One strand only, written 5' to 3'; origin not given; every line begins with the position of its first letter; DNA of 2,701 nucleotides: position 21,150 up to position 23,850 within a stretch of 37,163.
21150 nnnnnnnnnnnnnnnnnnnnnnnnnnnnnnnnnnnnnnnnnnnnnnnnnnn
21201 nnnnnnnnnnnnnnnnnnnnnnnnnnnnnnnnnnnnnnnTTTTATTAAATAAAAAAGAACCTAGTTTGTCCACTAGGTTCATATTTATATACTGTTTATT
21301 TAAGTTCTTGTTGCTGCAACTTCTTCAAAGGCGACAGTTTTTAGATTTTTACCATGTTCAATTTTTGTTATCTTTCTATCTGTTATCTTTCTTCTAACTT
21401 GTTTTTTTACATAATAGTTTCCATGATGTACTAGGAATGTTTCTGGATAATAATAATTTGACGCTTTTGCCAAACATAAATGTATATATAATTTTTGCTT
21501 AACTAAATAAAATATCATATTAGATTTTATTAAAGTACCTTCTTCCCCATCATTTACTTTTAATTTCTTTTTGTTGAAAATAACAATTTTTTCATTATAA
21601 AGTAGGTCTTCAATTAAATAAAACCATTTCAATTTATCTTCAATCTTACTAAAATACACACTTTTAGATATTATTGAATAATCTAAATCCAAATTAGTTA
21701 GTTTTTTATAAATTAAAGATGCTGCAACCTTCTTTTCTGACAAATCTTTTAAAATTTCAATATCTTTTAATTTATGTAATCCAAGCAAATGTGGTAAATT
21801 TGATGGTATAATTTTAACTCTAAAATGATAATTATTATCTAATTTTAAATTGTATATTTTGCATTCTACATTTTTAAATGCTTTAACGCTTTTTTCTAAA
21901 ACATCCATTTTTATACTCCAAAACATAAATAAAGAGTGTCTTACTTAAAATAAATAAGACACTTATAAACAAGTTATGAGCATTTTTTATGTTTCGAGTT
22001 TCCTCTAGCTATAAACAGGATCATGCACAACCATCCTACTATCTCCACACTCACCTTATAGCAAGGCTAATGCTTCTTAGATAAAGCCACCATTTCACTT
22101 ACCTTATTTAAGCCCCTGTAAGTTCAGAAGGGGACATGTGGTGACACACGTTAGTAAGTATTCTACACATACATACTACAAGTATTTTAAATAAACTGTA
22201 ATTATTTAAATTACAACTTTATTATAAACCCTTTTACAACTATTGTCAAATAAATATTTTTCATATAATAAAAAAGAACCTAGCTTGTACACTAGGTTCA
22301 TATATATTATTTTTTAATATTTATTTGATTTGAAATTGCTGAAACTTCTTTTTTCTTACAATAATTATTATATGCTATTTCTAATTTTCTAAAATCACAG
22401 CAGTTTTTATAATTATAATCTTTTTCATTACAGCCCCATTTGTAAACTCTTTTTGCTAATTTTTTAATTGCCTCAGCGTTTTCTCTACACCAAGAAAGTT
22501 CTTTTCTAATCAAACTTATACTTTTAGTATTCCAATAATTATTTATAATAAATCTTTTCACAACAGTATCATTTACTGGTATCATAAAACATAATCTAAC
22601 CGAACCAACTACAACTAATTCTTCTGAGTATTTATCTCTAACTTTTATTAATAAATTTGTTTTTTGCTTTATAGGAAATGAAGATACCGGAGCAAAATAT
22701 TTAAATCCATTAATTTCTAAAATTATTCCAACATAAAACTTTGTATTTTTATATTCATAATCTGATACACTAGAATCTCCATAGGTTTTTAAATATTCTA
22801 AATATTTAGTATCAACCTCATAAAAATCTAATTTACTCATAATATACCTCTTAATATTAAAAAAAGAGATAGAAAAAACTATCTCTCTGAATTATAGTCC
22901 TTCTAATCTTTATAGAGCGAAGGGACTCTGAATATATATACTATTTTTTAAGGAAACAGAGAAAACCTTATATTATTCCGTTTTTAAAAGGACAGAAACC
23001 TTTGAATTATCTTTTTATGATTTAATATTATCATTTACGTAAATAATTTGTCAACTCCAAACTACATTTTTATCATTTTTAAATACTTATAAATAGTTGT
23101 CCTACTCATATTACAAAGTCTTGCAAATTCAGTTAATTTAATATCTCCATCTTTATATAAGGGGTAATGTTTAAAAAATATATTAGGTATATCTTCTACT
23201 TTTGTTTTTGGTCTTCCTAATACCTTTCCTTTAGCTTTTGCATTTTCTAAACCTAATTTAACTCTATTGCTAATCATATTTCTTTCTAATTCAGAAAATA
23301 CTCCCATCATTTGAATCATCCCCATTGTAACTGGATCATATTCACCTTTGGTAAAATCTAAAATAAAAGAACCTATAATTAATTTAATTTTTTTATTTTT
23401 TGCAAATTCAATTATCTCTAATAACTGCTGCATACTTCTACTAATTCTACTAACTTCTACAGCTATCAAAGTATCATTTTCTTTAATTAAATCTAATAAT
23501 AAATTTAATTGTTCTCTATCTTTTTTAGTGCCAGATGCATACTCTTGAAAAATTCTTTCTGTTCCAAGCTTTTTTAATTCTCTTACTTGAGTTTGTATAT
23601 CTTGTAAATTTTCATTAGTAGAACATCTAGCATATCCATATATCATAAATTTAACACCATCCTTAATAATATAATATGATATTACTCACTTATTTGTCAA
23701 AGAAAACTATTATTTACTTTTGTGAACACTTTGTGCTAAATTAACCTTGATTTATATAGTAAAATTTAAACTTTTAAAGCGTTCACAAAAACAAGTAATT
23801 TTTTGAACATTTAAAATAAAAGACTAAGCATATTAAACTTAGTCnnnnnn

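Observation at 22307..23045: Type III toxin-antitoxin (ToxN/AbiQ-like) locus whose antitoxin repeat array is unusually degenerate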

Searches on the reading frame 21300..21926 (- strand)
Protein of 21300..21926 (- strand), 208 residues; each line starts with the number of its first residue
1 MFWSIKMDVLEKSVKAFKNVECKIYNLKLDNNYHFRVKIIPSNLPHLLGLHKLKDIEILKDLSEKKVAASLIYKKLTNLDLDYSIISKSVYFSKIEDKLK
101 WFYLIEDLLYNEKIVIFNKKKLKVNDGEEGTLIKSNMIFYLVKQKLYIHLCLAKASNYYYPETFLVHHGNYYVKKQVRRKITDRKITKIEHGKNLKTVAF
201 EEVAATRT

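Call 3: search_protein_families(library=pfam, proteins=[window:21300-21926:-], max_evalue=1)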
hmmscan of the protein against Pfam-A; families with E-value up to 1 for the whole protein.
window:21300-21926:- (208 aa): 1 family
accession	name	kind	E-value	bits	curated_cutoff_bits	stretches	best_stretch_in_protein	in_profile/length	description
PF18813.6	PBECR4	-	1.5e-07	32.4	27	1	23-192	16-179/188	phage-Barnase-EndoU-ColicinE5/D-RelE like nuclease4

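Call 4: search_protein_families(library=padloc, proteins=[window:21300-21926:-], max_evalue=1)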
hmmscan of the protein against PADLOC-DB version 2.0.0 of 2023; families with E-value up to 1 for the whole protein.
window:21300-21926:- (208 aa): 0 families

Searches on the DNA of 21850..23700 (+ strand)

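Call 9: search_rna_families(source=window, start=22000, end=23400, threshold=evalue, max_evalue=10, show_alignments=3)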
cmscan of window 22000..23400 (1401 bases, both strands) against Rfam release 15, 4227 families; matches with E-value up to 10: 5.
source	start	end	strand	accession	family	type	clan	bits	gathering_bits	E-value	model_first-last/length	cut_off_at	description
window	22238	22308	+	RF02064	STnc370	Gene; sRNA;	-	22.9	54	3.7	1-71/71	no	Enterobacterial sRNA STnc370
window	22000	22083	-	RF02958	drum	Gene; sRNA;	-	22.6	43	0.13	1-89/112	3'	drum RNA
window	22268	22361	-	RF02449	ncr1015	Gene; sRNA;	-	21.8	60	3.3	1-121/121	no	Bacillus sRNA ncr1015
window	22268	22319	-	RF03534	sRNA71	Gene; sRNA;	-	20.8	50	3.7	1-104/104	no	Staphylococcus sRNA71 small RNA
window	23280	23335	-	RF02173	SMAD5-AS1_1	Gene; lncRNA;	-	11.9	45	4.2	206-263/263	no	SMAD5 antisense RNA 1 conserved region 1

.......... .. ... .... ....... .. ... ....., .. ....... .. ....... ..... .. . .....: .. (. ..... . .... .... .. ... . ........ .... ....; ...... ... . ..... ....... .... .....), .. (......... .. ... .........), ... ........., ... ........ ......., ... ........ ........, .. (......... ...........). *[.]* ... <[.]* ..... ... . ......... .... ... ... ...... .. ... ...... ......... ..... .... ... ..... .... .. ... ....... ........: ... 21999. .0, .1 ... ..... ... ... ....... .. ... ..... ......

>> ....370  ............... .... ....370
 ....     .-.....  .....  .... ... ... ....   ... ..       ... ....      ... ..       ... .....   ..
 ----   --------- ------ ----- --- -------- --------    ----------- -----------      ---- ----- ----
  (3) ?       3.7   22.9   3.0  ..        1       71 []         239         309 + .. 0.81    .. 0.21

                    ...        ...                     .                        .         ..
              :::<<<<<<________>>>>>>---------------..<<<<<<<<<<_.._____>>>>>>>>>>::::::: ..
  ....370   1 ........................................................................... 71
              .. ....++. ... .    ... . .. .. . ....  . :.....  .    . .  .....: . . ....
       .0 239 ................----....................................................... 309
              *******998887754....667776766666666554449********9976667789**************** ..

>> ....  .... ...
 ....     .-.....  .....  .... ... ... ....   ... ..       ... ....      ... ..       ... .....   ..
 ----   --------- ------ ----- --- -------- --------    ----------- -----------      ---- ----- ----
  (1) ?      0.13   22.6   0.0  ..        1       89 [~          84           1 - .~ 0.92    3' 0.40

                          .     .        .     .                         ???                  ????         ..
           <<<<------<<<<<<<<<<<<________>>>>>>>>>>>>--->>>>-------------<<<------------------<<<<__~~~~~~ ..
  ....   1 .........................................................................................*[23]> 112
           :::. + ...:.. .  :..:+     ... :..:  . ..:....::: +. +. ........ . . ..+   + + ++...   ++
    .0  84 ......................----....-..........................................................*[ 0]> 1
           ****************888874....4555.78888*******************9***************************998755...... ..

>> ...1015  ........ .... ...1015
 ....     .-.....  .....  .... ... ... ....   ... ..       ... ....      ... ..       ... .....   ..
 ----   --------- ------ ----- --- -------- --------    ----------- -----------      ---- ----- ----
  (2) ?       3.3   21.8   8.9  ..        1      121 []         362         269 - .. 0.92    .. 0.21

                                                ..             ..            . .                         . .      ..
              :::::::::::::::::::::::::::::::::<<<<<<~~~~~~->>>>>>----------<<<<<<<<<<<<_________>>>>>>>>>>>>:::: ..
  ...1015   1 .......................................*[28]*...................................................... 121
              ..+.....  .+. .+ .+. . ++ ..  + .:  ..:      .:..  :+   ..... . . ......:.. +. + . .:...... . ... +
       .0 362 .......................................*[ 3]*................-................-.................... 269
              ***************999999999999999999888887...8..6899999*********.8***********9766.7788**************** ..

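Call 10: search_dna_similar(query=window:22100-23700:+, collection=phages, mode=near)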
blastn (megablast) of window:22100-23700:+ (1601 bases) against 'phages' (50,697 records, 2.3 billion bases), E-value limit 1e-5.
No match.

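Call 11: search_dna_similar(query=window:22100-23700:+, collection=plasmids, mode=near)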
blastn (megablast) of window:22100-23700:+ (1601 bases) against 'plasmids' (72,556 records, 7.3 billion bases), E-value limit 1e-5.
Records with a match: 3; places in all: 3; records where one place covers at least 80% of the query: 1.
Best place of each record, by identity: 90-95% 3.
By first word of the organism name: Clostridium 3.
By predicted mobility (MOB-suite, as given by PLSDB): non-mobilizable 3.
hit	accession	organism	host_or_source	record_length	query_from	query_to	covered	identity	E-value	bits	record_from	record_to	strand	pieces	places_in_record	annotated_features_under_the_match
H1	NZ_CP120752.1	Clostridium perfringens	Hospital wastewater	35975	157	1601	90%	90.7%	0e+0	1923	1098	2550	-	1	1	recombinase family protein | type III toxin-antitoxin system ToxN/AbiQ family toxin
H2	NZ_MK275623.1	Clostridium perfringens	neonatal piglet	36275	159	217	4%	91.5%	2e-12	82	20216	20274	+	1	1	type III toxin-antitoxin system ToxN/AbiQ family toxin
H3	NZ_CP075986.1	Clostridium perfringens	Feces, FP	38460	159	203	3%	93.5%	5e-8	68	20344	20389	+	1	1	none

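Call 12: get_annotated_region(hit=H1, flank=1500)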
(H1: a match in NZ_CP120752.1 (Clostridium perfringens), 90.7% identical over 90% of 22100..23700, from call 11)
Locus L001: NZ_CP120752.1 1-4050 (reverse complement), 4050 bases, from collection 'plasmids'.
description: Clostridium perfringens strain ENRHS14 plasmid unnamed, complete sequence
organism: Clostridium perfringens (NCBI taxid 1502)
taxonomy: Bacteria; Bacillota; Clostridia; Eubacteriales; Clostridiaceae; Clostridium; Clostridium perfringens
host: -; source: Hospital wastewater; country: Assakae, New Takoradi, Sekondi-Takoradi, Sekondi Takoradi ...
typing (MOB-suite, as given by PLSDB): non-mobilizable
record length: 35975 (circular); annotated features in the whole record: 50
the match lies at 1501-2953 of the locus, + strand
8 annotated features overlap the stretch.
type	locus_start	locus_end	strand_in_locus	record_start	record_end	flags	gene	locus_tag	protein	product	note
CDS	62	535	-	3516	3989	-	-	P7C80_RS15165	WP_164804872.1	hypothetical protein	-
CDS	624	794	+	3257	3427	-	-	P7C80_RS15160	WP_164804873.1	hypothetical protein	-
CDS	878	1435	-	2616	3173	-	-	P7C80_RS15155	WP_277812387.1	hypothetical protein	-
CDS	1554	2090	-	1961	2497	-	-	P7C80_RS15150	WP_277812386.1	type III toxin-antitoxin system ToxN/AbiQ family toxin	-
CDS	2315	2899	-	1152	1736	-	-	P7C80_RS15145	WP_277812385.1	recombinase family protein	GO:0006310 - DNA recombination [Evidence IEA]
CDS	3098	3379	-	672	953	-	-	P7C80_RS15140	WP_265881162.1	hypothetical protein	-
CDS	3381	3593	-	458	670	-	-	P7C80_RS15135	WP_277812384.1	hypothetical protein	-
CDS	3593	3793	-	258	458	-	-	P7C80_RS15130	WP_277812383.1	hypothetical protein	-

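Call 13: get_annotated_region(hit=H2, flank=2500)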
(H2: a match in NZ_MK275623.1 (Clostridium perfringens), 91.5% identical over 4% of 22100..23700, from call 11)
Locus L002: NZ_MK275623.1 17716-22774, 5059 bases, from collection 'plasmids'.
description: Clostridium perfringens strain JXJA17 plasmid p5, complete sequence
organism: Clostridium perfringens (NCBI taxid 1502)
taxonomy: Bacteria; Bacillota; Clostridia; Eubacteriales; Clostridiaceae; Clostridium; Clostridium perfringens
host: -; source: neonatal piglet; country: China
typing (MOB-suite, as given by PLSDB): non-mobilizable
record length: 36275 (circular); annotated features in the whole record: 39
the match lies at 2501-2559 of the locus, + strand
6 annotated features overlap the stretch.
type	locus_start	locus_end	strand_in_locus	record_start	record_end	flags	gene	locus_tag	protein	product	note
CDS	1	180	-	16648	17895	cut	-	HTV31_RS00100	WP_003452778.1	PBSX family phage terminase large subunit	-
CDS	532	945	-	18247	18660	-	-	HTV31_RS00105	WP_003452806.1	terminase small subunit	-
CDS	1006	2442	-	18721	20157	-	-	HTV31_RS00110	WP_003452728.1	SEFIR domain-containing protein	-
CDS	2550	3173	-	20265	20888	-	-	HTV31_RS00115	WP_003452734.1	type III toxin-antitoxin system ToxN/AbiQ family toxin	-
CDS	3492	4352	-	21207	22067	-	-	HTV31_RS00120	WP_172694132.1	hypothetical protein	-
CDS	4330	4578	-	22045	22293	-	-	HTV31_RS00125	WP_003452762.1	hypothetical protein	-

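Call 14: get_annotated_region(hit=H3, flank=2500)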
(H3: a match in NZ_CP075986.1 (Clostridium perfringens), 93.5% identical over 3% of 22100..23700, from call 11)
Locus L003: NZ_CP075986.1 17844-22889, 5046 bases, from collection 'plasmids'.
description: Clostridium perfringens strain 149/92 plasmid pCP149-92_1
organism: Clostridium perfringens (NCBI taxid 1502)
taxonomy: Bacteria; Bacillota; Clostridia; Eubacteriales; Clostridiaceae; Clostridium; Clostridium perfringens
host: -; source: Feces, FP; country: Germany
typing (MOB-suite, as given by PLSDB): non-mobilizable
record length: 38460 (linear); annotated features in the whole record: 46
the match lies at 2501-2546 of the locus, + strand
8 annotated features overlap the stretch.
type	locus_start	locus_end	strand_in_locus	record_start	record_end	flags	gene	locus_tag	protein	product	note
CDS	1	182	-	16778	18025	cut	-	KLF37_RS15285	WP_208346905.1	PBSX family phage terminase large subunit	-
CDS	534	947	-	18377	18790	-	-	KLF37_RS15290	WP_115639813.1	terminase small subunit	-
CDS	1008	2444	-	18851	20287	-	-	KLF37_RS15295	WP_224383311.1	SEFIR domain-containing protein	-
CDS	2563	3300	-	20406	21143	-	-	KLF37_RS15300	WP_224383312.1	PBECR4 domain-containing protein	-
CDS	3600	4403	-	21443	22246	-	-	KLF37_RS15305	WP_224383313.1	hypothetical protein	-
CDS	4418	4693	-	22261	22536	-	-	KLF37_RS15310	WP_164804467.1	hypothetical protein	-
CDS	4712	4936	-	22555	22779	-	-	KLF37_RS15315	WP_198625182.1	hypothetical protein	-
CDS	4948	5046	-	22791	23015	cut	-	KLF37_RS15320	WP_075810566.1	hypothetical protein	-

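Call 54: search_rna_families(source=window, start=21850, end=22320, threshold=evalue, max_evalue=1, show_alignments=1)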
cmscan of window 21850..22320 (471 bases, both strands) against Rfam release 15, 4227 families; matches with E-value up to 1: 1.
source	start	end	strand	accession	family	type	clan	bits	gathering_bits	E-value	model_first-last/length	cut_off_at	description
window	21975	22083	-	RF02958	drum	Gene; sRNA;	-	42.2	43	1.1e-06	1-112/112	no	drum RNA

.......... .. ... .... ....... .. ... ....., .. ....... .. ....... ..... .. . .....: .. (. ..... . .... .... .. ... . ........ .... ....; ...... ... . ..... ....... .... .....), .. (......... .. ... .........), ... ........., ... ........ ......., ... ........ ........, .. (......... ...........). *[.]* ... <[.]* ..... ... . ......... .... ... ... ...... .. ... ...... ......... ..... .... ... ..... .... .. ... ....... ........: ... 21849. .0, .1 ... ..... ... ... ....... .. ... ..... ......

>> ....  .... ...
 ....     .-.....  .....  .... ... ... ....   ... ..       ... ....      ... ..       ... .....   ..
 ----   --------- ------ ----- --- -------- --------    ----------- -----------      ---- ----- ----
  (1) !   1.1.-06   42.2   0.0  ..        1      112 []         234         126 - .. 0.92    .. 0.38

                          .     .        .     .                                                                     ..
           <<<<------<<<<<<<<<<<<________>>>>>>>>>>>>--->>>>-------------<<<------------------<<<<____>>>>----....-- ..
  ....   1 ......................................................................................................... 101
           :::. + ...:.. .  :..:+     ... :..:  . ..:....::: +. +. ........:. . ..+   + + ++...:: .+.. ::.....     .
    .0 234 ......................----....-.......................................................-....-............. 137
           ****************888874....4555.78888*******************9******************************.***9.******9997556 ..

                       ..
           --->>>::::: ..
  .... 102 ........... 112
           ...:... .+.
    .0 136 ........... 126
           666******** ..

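Call 73: search_rna_families(sources=[L003, L040, L001, L047, L034, L002], threshold=evalue, max_evalue=0.001)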
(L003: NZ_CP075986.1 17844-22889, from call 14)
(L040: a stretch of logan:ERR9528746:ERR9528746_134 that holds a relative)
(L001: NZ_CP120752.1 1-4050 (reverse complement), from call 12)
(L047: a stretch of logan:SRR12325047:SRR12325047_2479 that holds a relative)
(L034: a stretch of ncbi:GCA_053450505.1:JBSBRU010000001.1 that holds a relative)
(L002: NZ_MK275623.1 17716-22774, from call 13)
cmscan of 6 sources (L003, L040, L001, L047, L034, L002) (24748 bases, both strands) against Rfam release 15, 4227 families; matches with E-value up to 0.001: 0.
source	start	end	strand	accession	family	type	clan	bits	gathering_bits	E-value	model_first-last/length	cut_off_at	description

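Call 74: search_rna_families(source=L040, start=2000, end=2700, threshold=evalue, max_evalue=0.1)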
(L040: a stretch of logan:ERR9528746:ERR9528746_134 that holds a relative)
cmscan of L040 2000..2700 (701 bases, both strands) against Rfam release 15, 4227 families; matches with E-value up to 0.1: 0.
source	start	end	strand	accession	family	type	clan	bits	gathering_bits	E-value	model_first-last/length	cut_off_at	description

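Call 75: search_rna_families(source=L003, start=3250, end=3650, threshold=evalue, max_evalue=0.1)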
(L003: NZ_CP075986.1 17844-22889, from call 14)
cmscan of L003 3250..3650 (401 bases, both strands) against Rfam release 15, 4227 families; matches with E-value up to 0.1: 0.
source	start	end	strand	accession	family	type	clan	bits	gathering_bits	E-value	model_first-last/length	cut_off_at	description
